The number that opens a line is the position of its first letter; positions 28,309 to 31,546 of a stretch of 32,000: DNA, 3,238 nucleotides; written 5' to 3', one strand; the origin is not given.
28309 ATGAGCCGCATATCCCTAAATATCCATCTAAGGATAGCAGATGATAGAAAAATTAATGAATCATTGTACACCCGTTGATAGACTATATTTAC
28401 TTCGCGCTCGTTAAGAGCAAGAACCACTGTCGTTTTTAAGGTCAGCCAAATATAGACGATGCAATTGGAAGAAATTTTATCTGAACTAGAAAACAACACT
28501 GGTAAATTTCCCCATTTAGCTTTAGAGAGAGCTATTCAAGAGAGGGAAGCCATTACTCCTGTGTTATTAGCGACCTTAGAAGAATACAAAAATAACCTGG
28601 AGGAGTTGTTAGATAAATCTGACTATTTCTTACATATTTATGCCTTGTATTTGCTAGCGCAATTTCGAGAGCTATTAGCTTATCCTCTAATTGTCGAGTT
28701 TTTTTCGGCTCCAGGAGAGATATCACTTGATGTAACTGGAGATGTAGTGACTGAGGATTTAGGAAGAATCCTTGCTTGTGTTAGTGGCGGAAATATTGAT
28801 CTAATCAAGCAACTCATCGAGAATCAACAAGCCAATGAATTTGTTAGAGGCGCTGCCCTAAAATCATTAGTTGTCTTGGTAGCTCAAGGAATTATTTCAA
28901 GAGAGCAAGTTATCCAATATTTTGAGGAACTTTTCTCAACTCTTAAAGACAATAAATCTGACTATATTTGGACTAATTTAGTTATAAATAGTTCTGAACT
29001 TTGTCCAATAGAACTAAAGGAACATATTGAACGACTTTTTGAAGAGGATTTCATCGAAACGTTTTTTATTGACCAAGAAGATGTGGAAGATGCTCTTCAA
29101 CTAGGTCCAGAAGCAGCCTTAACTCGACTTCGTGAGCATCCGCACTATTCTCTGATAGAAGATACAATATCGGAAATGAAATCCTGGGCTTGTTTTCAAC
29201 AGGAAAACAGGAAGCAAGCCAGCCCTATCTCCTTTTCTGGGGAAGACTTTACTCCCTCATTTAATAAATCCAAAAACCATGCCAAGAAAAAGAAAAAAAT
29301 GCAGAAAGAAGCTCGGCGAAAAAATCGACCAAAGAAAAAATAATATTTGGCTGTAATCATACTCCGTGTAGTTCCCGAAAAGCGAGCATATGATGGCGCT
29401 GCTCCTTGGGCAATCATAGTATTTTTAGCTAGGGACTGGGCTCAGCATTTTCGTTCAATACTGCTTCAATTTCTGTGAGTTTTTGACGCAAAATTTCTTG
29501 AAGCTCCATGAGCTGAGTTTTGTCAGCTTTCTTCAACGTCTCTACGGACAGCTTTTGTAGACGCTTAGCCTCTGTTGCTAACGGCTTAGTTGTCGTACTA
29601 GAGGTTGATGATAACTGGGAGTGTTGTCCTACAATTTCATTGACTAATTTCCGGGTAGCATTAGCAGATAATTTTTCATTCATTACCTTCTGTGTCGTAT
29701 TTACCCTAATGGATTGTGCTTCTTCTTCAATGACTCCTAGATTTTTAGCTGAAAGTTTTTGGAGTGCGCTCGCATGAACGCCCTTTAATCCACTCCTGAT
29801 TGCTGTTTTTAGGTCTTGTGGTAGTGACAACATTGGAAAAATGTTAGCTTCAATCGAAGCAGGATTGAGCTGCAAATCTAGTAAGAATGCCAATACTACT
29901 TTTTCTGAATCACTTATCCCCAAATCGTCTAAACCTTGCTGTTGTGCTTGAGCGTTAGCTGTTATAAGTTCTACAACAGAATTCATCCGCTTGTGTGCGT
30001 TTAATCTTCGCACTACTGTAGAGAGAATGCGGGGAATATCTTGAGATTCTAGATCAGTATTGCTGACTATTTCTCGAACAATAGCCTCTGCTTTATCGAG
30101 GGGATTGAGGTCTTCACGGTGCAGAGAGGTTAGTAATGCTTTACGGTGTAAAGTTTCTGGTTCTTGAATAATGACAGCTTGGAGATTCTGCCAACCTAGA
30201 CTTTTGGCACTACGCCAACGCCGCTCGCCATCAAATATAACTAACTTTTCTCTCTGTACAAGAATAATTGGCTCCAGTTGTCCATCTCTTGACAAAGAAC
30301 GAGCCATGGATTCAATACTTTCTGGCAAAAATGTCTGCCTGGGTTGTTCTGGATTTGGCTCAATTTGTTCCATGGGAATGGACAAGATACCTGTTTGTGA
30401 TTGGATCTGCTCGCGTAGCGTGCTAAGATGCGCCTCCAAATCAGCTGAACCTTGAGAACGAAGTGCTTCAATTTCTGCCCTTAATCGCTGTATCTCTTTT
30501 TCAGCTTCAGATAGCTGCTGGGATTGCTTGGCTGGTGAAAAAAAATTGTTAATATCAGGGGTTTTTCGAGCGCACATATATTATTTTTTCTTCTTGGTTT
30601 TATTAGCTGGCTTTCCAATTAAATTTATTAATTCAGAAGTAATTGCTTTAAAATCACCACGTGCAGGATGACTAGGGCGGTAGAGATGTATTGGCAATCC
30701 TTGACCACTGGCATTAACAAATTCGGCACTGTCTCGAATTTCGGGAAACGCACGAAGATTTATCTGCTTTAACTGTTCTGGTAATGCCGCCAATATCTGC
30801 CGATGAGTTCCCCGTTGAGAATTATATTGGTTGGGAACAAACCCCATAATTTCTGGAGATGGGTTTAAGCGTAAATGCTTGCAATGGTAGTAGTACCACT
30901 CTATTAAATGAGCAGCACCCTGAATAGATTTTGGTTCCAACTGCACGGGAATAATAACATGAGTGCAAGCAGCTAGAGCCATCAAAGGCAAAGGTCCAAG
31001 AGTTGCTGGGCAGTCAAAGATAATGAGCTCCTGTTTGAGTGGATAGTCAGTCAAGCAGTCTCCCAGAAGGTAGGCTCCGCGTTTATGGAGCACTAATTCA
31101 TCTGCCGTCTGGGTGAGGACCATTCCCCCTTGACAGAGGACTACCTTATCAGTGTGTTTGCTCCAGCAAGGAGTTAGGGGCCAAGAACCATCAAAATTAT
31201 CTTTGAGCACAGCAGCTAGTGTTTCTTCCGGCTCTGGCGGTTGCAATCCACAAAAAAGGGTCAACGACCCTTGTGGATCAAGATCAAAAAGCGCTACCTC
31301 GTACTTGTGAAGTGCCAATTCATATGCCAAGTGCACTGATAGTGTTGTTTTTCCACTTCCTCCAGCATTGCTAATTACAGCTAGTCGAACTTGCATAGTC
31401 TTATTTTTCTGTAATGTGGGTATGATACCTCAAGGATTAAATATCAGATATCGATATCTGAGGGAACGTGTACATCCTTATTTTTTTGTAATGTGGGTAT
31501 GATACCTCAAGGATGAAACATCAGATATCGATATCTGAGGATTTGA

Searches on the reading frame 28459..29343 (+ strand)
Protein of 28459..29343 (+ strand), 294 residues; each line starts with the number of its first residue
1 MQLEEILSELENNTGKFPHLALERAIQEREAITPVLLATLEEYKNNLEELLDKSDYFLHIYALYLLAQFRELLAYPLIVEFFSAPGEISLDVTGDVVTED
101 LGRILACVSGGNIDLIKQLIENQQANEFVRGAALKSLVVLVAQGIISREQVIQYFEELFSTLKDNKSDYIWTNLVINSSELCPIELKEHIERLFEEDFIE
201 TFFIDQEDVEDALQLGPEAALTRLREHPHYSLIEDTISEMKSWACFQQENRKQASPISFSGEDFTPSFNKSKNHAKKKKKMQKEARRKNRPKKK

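Call 60: search_protein_families(library=pfam, proteins=[window:28459-29343:+], max_evalue=0.00001)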
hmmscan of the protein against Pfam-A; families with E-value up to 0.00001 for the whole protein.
window:28459-29343:+ (294 aa): 1 family
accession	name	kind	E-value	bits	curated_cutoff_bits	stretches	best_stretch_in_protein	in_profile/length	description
PF06685.17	DUF1186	-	6.2e-106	353.9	22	1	1-247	1-247/247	Protein of unknown function (DUF1186)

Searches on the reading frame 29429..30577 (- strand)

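Call 60: search_protein_families(library=pfam, proteins=[window:29429-30577:-], max_evalue=0.00001)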
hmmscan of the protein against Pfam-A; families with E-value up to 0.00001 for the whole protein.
window:29429-30577:- (382 aa): 1 family
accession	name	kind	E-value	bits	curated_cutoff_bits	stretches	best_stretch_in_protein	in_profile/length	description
PF02195.25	ParB_N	-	2.3e-15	56.9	26.3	1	64-143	3-84/95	ParB N-terminal domain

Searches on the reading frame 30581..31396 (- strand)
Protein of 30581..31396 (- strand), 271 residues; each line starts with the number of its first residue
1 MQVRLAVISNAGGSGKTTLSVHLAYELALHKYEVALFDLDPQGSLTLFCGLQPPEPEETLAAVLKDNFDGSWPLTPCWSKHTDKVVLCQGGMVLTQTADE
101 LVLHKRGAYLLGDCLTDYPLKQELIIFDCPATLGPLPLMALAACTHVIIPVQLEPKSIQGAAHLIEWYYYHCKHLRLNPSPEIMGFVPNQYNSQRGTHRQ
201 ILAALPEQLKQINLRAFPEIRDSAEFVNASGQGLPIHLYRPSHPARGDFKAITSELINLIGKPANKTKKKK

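Call 60: search_protein_families(library=pfam, proteins=[window:30581-31396:-], max_evalue=0.00001)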
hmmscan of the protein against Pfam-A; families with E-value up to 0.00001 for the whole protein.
window:30581-31396:- (271 aa): 3 families
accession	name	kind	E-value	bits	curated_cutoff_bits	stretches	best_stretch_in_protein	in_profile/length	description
PF13614.12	AAA_31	-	7.1e-25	88.4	27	1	5-166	4-162/177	AAA domain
PF01656.29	CbiA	-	4e-18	66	25.4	1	5-236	1-125/125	CobQ/CobB/MinD/ParA nucleotide binding domain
PF10609.15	ParA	-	7.6e-07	29.2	27.1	1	4-44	5-46/246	NUBPL iron-transfer P-loop NTPase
